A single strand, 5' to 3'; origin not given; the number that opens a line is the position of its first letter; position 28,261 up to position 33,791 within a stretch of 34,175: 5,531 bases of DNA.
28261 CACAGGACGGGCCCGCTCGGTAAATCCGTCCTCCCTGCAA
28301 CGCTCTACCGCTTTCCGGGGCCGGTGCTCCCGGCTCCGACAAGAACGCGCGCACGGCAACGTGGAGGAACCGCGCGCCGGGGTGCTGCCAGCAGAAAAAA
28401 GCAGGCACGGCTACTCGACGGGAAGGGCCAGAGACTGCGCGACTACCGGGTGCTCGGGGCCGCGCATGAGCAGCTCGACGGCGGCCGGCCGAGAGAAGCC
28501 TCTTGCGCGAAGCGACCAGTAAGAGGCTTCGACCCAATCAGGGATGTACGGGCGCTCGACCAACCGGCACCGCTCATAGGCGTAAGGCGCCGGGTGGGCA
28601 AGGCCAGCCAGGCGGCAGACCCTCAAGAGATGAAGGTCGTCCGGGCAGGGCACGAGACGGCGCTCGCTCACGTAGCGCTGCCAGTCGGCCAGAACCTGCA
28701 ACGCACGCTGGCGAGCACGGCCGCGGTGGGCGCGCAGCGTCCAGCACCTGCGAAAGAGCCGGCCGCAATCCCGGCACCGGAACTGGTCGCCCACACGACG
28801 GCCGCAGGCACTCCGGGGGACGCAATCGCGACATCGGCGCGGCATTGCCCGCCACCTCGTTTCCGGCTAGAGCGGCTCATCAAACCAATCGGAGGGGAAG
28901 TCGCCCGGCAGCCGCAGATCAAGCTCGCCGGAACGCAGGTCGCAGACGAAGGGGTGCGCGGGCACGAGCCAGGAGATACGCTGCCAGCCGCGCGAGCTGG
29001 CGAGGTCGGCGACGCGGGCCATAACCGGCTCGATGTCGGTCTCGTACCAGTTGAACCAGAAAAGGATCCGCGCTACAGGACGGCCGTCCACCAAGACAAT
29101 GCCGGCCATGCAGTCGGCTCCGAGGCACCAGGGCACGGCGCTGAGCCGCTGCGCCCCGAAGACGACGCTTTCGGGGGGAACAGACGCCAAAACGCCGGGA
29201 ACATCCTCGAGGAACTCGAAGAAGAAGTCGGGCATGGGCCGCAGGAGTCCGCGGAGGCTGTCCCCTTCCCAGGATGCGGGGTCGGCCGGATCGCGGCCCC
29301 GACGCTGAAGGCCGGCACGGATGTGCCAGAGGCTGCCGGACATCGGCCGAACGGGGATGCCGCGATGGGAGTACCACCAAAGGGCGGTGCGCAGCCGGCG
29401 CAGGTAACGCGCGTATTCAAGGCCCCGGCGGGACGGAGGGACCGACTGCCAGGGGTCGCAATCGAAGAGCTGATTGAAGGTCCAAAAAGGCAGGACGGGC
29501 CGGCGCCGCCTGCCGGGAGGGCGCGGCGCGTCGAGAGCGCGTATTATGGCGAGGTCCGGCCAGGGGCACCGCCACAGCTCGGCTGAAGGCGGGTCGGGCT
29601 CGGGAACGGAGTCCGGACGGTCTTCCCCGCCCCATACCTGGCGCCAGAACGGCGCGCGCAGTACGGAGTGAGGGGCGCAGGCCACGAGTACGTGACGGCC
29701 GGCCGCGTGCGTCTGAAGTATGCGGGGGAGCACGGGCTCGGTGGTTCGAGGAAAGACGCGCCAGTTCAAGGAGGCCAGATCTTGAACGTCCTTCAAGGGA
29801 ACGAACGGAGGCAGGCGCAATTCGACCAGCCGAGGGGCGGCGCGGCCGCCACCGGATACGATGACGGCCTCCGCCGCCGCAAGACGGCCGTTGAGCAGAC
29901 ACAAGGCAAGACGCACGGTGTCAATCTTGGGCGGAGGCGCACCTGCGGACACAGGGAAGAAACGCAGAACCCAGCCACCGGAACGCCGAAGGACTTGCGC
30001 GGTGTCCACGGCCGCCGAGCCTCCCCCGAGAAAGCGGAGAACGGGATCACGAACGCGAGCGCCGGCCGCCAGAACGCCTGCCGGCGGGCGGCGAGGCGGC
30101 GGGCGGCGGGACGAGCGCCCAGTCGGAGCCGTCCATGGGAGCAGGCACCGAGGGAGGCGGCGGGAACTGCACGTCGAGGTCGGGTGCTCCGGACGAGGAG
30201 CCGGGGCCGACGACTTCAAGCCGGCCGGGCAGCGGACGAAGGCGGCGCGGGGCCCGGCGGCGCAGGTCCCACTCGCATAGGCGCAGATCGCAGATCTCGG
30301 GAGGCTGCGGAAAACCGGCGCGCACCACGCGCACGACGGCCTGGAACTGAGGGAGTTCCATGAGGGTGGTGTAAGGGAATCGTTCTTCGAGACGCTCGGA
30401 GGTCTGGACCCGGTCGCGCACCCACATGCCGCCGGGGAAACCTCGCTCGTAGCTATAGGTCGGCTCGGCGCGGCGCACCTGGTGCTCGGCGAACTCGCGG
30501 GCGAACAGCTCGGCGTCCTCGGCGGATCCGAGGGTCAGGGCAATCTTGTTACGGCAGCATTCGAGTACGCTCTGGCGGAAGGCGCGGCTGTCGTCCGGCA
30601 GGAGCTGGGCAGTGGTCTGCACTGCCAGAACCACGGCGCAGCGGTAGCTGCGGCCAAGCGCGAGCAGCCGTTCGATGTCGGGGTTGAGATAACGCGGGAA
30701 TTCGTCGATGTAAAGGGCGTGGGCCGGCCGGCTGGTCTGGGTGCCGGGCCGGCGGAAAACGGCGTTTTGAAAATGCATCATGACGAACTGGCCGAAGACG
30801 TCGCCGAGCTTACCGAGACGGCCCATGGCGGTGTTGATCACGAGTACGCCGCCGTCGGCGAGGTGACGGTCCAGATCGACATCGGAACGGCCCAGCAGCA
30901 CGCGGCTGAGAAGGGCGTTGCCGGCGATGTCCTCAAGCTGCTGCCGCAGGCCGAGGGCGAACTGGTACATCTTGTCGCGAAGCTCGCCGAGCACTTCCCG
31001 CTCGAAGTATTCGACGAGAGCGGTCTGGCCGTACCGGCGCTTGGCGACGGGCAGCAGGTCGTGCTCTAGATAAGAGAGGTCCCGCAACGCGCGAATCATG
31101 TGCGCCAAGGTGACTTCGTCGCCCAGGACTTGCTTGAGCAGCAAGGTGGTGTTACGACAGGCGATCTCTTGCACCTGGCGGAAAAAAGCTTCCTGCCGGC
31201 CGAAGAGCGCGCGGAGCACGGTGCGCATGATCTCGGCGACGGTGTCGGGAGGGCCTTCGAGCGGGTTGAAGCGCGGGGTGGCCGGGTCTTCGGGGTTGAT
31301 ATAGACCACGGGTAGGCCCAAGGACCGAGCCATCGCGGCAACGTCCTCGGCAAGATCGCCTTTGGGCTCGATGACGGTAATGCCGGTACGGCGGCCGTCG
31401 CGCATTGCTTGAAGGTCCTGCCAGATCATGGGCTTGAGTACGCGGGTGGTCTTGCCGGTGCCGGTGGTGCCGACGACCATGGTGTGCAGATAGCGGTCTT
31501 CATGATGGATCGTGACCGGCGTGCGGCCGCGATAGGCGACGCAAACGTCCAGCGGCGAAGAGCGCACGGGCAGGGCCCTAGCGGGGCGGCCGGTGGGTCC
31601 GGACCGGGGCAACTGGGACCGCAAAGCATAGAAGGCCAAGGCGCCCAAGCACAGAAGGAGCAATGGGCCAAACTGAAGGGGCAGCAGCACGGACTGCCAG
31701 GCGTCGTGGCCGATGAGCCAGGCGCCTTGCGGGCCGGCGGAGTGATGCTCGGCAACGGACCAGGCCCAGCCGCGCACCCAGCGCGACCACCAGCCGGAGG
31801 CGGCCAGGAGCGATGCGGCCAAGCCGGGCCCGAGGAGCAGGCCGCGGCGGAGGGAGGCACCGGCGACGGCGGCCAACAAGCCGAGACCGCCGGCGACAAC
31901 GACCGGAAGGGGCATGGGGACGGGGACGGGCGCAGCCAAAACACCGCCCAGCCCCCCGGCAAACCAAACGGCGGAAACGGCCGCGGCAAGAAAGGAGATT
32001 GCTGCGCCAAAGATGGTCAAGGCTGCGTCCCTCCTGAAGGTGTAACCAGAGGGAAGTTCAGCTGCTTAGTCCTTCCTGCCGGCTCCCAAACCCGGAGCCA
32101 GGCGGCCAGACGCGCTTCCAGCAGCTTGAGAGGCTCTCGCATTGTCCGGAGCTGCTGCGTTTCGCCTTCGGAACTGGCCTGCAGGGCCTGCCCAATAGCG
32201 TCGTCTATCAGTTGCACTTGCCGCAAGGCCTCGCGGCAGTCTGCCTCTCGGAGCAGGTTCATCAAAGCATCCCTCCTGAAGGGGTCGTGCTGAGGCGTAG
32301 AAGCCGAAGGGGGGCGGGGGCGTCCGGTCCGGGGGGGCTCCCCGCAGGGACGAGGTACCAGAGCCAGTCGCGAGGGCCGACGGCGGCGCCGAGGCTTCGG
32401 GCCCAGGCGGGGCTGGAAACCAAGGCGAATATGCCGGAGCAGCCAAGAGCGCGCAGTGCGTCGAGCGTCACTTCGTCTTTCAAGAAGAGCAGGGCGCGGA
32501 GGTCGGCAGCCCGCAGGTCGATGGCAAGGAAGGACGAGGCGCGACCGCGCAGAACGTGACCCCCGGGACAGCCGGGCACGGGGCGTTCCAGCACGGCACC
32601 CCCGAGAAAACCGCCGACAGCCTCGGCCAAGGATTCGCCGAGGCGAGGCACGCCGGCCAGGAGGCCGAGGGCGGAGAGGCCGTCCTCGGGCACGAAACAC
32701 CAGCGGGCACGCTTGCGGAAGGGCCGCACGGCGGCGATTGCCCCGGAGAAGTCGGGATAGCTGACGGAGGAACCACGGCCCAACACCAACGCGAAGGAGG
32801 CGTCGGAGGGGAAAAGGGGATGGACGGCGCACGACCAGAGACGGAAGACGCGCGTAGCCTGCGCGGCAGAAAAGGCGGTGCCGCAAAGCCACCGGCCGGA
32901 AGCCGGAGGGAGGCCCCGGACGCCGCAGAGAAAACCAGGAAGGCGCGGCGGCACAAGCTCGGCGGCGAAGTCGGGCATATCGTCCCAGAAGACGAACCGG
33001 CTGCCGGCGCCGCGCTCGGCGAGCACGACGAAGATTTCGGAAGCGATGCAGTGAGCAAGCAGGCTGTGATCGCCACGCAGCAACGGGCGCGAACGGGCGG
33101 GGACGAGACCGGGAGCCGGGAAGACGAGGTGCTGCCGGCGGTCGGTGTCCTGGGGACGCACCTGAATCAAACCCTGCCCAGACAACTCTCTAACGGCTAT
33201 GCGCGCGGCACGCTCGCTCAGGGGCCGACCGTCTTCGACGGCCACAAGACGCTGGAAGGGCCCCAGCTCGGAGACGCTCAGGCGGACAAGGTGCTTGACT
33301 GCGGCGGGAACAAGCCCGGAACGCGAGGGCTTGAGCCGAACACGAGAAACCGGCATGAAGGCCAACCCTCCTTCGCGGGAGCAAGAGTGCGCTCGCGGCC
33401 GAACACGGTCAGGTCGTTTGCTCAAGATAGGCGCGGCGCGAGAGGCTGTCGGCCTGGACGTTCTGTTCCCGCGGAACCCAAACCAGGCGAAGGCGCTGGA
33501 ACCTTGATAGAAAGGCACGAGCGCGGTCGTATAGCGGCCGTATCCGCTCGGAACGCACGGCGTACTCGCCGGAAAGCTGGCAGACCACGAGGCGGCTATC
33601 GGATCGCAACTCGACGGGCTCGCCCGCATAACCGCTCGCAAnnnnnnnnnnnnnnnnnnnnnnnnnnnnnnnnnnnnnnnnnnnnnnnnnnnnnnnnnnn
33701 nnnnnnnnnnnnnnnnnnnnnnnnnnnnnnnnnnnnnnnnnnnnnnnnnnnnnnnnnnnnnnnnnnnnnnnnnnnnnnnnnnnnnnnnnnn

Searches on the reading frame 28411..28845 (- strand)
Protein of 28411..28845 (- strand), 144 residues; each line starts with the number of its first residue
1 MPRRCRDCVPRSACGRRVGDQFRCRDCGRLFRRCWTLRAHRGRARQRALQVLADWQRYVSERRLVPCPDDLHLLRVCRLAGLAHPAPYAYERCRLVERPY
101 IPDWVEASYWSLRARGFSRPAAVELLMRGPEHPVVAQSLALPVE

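Call 63: search_protein_families(library=pfam, proteins=[window:28411-28845:-], max_evalue=0.01)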
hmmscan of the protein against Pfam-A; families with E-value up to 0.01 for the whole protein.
window:28411-28845:- (144 aa): 1 family
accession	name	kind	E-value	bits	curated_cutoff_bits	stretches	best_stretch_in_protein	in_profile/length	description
PF00096.32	zf-C2H2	-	0.0084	17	25.2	1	22-41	1-20/23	Zinc finger, C2H2 type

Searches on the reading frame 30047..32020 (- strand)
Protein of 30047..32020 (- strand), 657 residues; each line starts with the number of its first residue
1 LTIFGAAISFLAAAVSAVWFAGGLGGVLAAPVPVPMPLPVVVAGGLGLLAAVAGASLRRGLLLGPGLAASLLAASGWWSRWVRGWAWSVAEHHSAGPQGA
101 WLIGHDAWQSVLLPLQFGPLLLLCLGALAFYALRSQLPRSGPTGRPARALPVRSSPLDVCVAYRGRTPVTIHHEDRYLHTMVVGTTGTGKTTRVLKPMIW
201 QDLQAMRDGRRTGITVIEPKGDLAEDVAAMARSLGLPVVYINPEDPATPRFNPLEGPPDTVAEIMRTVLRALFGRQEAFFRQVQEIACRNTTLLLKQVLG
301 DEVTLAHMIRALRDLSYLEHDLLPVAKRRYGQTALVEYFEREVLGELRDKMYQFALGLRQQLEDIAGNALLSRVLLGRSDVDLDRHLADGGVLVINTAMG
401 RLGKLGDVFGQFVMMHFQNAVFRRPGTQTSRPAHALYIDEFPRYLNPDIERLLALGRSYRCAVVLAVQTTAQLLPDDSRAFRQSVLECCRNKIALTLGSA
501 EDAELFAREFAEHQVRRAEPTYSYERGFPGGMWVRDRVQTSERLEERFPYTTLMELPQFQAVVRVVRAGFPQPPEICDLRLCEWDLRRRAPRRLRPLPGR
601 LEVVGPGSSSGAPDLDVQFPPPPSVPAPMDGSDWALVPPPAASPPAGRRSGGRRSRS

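Call 9: search_protein_families(library=pfam, proteins=[window:30047-32020:-], max_evalue=0.01)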
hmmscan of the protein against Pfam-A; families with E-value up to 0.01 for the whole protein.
window:30047-32020:- (657 aa): 3 families
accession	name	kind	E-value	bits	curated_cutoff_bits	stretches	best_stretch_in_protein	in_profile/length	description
PF10412.15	TrwB_AAD_bind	-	2.1e-15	57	20.5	2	436-567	248-377/387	Type IV secretion-system coupling protein DNA-binding domain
PF12696.13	TraG-D_C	-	9.3e-09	35.7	22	1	436-533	4-98/126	TraM recognition site of TraD and TraG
PF02534.20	T4SS-DNA_transf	-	6.8e-08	32.2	20.1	1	177-254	44-114/468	Type IV secretory system Conjugative DNA transfer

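Call 73: find_encoding_contigs(protein=window:30047-32020:-, flank=10000, max_places=4)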
Protein window:30047-32020:- (657 aa): 3 contigs read that carry it; 2 places shown.
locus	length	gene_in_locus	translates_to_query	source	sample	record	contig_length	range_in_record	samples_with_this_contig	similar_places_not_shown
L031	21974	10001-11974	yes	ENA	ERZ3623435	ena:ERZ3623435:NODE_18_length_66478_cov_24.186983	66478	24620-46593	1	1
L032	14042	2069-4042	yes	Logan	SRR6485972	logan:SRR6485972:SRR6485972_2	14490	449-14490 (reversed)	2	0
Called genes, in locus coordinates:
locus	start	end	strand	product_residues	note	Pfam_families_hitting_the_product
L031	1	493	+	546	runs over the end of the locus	-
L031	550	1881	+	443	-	PF00395:SLH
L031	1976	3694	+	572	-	PF13400:Tad, PF27344:MJECL34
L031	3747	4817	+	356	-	PF17989:ALP_N, PF21522:MreB-like_C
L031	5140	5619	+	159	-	-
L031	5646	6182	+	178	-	-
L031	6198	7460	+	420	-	-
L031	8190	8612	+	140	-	PF00075:RNase_H, PF13456:RVT_3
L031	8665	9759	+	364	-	-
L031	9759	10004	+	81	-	-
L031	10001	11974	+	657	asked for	PF02534:T4SS-DNA_transf (faint), PF10412:TrwB_AAD_bind, PF12696:TraG-D_C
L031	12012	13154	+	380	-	-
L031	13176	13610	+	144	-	-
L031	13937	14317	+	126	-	-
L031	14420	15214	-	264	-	-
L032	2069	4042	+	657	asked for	PF02534:T4SS-DNA_transf (faint), PF10412:TrwB_AAD_bind, PF12696:TraG-D_C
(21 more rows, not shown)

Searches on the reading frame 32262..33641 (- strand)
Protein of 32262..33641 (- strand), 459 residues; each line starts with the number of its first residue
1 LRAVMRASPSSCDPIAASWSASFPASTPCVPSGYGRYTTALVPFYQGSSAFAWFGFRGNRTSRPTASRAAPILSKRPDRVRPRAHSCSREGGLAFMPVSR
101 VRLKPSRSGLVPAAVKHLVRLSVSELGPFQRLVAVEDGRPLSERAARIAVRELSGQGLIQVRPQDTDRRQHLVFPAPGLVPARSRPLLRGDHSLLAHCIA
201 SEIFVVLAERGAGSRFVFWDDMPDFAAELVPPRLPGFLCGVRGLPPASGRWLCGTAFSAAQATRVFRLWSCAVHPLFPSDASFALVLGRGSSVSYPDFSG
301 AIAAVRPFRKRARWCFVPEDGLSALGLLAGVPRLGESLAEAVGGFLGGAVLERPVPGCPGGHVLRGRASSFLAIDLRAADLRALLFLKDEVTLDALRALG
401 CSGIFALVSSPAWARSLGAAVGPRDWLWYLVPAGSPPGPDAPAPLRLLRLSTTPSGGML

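Call 63: search_protein_families(library=pfam, proteins=[window:32262-33641:-], max_evalue=0.01)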
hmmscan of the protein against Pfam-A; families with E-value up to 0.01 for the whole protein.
window:32262-33641:- (459 aa): 0 families

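Call 71: find_encoding_contigs(protein=window:32262-33641:-, flank=10000, max_places=4)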
Protein window:32262-33641:- (459 aa): no gene with exactly this product is on record in the collection.
